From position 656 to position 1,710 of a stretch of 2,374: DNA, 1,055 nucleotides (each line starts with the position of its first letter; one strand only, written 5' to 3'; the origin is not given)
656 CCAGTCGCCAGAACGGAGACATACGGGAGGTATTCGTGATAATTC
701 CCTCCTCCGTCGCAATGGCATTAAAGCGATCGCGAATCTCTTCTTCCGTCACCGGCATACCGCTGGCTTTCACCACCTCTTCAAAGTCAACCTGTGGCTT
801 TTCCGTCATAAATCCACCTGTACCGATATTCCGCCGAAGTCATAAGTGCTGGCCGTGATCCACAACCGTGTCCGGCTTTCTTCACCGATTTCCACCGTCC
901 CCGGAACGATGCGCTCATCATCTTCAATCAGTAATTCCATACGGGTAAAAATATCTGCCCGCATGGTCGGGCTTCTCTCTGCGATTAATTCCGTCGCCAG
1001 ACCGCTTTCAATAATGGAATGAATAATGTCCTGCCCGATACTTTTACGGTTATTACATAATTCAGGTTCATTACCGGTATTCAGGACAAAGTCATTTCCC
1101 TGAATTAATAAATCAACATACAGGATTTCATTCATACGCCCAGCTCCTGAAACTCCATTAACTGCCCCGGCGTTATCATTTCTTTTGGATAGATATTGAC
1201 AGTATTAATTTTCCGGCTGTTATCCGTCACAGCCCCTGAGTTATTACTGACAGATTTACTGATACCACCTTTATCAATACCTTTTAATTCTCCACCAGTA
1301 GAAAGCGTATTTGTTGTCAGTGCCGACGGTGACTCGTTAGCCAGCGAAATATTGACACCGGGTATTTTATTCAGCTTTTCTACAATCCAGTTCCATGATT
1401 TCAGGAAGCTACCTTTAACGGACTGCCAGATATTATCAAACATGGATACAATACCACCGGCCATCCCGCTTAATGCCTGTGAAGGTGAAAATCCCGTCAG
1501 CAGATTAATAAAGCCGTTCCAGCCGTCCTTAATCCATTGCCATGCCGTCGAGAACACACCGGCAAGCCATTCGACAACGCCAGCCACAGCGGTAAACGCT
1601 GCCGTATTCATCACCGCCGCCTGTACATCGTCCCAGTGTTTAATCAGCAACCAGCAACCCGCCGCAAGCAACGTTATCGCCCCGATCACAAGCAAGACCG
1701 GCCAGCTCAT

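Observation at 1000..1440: AT-rich patch spanning the tape measure 3' end and the 5' half of the small gene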

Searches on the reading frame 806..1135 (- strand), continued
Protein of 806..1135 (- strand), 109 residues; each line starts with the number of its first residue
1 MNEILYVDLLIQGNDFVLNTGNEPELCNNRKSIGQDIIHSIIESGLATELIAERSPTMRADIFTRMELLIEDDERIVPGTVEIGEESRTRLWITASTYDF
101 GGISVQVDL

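Call 51: find_encoding_contigs(protein=P0002, flank=4000, max_places=4)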
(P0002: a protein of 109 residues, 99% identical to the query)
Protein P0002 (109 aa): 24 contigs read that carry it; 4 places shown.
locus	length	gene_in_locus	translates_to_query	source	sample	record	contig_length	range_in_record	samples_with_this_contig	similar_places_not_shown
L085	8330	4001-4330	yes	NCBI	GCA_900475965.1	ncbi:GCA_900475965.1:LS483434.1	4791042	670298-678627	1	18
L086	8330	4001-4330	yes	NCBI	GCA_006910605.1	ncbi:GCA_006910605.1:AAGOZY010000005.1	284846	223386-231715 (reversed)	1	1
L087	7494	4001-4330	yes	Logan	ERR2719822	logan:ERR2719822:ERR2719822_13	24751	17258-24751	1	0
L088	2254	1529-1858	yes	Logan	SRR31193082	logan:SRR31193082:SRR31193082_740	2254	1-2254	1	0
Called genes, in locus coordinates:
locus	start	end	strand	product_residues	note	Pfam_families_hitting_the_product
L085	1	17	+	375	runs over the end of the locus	PF10758:DUF2586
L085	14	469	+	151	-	PF10772:Phage_HP1_Orf24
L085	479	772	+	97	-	PF04550:Phage_holin_3_2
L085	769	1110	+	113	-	PF13539:Peptidase_M15_4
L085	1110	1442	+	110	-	-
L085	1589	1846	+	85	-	PF10963:Phage_TAC_10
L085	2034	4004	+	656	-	PF10145:PhageMin_Tail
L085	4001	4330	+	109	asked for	PF10761:DUF2590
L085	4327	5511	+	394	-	PF04865:Baseplate_J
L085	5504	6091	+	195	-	-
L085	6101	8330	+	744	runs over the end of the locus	PF12571:Phage_tail_fib, PF03406:Phage_fiber_2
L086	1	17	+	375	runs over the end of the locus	PF10758:DUF2586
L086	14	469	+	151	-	PF10772:Phage_HP1_Orf24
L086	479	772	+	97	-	PF04550:Phage_holin_3_2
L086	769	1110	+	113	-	PF13539:Peptidase_M15_4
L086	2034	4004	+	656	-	PF10145:PhageMin_Tail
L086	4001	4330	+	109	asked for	PF10761:DUF2590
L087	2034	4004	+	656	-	PF10145:PhageMin_Tail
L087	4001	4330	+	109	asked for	PF10761:DUF2590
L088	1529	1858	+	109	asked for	PF10761:DUF2590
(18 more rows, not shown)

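Call 52: find_encoding_contigs(protein=P0007, flank=4000, max_places=4)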
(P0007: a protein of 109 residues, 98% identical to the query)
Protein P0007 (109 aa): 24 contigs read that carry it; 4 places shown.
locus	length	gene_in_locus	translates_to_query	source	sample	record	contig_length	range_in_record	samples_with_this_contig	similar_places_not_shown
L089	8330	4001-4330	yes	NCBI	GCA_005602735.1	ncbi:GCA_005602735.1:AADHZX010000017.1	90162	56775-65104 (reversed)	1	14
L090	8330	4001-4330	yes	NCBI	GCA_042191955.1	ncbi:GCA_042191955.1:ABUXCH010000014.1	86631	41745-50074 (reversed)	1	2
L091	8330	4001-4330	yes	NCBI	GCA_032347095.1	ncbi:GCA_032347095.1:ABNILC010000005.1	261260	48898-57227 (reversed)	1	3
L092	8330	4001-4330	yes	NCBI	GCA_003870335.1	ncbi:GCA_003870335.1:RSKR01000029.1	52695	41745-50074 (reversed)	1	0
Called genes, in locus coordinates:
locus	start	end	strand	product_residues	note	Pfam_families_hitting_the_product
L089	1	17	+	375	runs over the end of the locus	PF10758:DUF2586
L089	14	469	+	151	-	PF10772:Phage_HP1_Orf24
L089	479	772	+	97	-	PF04550:Phage_holin_3_2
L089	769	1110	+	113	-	PF13539:Peptidase_M15_4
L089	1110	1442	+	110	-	-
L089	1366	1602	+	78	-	-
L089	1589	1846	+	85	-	PF10963:Phage_TAC_10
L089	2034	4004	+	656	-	PF10145:PhageMin_Tail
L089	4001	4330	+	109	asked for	PF10761:DUF2590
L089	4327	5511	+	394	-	PF04865:Baseplate_J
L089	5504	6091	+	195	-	-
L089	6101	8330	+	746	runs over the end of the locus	PF12571:Phage_tail_fib, PF03406:Phage_fiber_2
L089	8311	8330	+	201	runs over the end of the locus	PF02413:Caudo_TAP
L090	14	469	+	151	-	PF10772:Phage_HP1_Orf24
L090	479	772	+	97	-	PF04550:Phage_holin_3_2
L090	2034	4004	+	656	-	PF10145:PhageMin_Tail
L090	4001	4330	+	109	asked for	PF10761:DUF2590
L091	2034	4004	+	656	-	PF10145:PhageMin_Tail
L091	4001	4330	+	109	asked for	PF10761:DUF2590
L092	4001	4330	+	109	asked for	PF10761:DUF2590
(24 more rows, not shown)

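Call 53: find_encoding_contigs(protein=P0008, flank=4000, max_places=4)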
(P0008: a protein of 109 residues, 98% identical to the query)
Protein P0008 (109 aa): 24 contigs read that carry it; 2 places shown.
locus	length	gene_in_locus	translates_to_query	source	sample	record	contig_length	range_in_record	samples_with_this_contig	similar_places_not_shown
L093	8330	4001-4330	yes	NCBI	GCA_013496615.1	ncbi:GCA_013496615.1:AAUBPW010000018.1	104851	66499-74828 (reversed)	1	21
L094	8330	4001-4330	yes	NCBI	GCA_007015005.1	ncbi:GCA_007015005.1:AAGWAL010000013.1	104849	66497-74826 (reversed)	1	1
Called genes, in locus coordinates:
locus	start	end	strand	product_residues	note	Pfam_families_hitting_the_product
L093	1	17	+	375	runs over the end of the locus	PF10758:DUF2586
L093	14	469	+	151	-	PF10772:Phage_HP1_Orf24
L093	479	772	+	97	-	PF04550:Phage_holin_3_2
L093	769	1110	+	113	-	PF13539:Peptidase_M15_4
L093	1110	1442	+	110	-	-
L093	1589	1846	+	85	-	PF10963:Phage_TAC_10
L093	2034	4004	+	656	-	PF10145:PhageMin_Tail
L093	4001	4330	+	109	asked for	PF10761:DUF2590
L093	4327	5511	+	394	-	PF04865:Baseplate_J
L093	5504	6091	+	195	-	-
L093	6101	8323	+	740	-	PF12571:Phage_tail_fib, PF03406:Phage_fiber_2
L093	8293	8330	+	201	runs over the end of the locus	PF02413:Caudo_TAP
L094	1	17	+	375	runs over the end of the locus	PF10758:DUF2586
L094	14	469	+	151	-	PF10772:Phage_HP1_Orf24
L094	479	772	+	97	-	PF04550:Phage_holin_3_2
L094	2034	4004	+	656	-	PF10145:PhageMin_Tail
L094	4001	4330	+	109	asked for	PF10761:DUF2590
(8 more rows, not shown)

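Call 70: predict_structure(alignment_id=A2)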
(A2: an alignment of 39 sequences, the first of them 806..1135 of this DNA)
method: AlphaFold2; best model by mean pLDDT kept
length: 109 residues; sequences in the alignment: 39
mean_pLDDT: 80.1   pTM: 0.68
mean pLDDT of the five models: 80.1, 76.9, 75.1, 72.9, 70.8
residues with pLDDT >= 90: 46; 70-90: 35; 50-70: 14; < 50: 14
segments of 3 or more residues with pLDDT < 50: 1-6, 21-25
pLDDT, mean of each block of 10 residues (from residue 1): 48 55 56 87 91 91 96 94 87 91 88
secondary structure, 60 per line:
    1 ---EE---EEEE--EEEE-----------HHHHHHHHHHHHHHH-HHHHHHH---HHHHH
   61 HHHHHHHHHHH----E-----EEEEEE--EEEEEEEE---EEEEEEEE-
elements in order: E9-12 E15-18 H30-44 H46-52 H56-71 E82-87 E90-97 E101-108

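Call 72: fold_search(model_id=the predicted structure, library=pdb)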
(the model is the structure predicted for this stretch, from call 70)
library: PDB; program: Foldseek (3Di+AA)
matches with E <= 10: 660; with E <= 0.001: 0
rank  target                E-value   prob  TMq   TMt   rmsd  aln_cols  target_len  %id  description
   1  2zae_B                2.1e-01  0.20  0.24  0.27  13.4        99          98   11  Crystal structure of protein Ph1601p in complex with protein Ph1771p of archaeal ribonuclease P from Pyrococcus horiko (released 2008-10-14)
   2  6s2t                  2.4e-01  0.44  0.36  0.15   6.1       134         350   13  Structure of the N-terminal catalytic region of T. thermophilus Rel bound to ppGpp (released 2020-07-08)
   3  4bl2_A                2.4e-01  0.09  0.15  0.05  10.8        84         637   17  Crystal structure of PBP2a clinical mutant E150K from MRSA (released 2014-05-21)
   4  6s2v_A                2.7e-01  0.15  0.25  0.11  12.5        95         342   14  Structure of the N-terminal catalytic region of T. thermophilus Rel (released 2020-07-08)
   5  4ok0_B                2.8e-01  0.57  0.42  0.23   8.7       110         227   10  Crystal structure of putative nucleotidyltransferase from H. pylori (released 2014-04-09)
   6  6s2u                  2.8e-01  0.21  0.25  0.11   6.0        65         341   14  Structure of the catalytic domain of T. thermophilus Rel in complex with AMP and ppGpp (released 2020-07-08)
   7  4bl2_B                3.0e-01  0.11  0.18  0.05  10.8        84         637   17  Crystal structure of PBP2a clinical mutant E150K from MRSA (released 2014-05-21)
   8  9nns_A                3.0e-01  0.10  0.22  0.08  16.6        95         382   14  Flavin-dependent N5-ornithine monooxygenase EtcB (released 2025-05-28)
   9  9crp_H                3.4e-01  0.33  0.31  0.27  12.0        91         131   11  Post-targeting aCascade Type IA CRISPR-Cas Surveillance Complexes (released 2025-08-13)
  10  4efk_B                3.6e-01  0.44  0.40  0.20   4.8        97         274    7  Pantothenate synthetase in complex with N,N-DIMETHYLTHIOPHENE-3-SULFONAMIDE (released 2013-03-13)
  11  9crq_L                3.6e-01  0.41  0.32  0.27   9.6        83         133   11  Post-targeting aCascade Type IA CRISPR-Cas Surveillance Complexes (released 2025-08-13)
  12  3kzt_B                3.6e-01  0.21  0.27  0.24  13.3       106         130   12  Crystal structure of Protein of unknown function (NP_812423.1) from BACTEROIDES THETAIOTAOMICRON VPI-5482 at 2.10 A re (released 2010-02-02)
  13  6s2v_B                3.8e-01  0.20  0.26  0.11   6.2        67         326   15  Structure of the N-terminal catalytic region of T. thermophilus Rel (released 2020-07-08)
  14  7ohg                  4.1e-01  0.28  0.34  0.15   6.5       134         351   13  Structure of Thermus thermophilus Rel bound to the non-hydrolasable alarmone analogue (released 2022-06-01)
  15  8acu_A                4.6e-01  0.18  0.23  0.10   5.2        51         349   16  Structure of Bacillus subtilis Rel in complex with DarB (released 2023-07-19)
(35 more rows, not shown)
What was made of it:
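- Closest known: gp25 / GpW / TssE sheath initiators of contractile injection systems. Different: Foldseek found nothing significant (call 72).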

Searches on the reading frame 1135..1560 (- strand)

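Call 26: search_protein_families(library=phrogs, proteins=[window:1135-1560:-], max_evalue=0.01)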
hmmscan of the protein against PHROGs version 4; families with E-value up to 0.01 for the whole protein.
window:1135-1560:- (142 aa): 5 families
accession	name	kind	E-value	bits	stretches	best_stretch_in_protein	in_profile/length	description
phrog_1068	-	tail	0.00016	21.6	1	5-91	443-538/706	tail length tape measure protein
phrog_4197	-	tail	0.0018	17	1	3-65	1067-1138/1783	tail length tape measure protein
phrog_58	-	tail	0.0023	17.3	1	1-114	873-1026/1544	tail length tape measure protein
phrog_1535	-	tail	0.0027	16.9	1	2-110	950-1072/1152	tail length tape measure protein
phrog_1272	-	tail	0.0084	14.8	1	3-65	783-851/1606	tail length tape measure protein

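Call 39: search_protein_families(library=ncbifam, proteins=[window:1135-1560:-], max_evalue=0.1)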
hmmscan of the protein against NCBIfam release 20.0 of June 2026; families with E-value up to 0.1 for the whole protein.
window:1135-1560:- (142 aa): 0 families
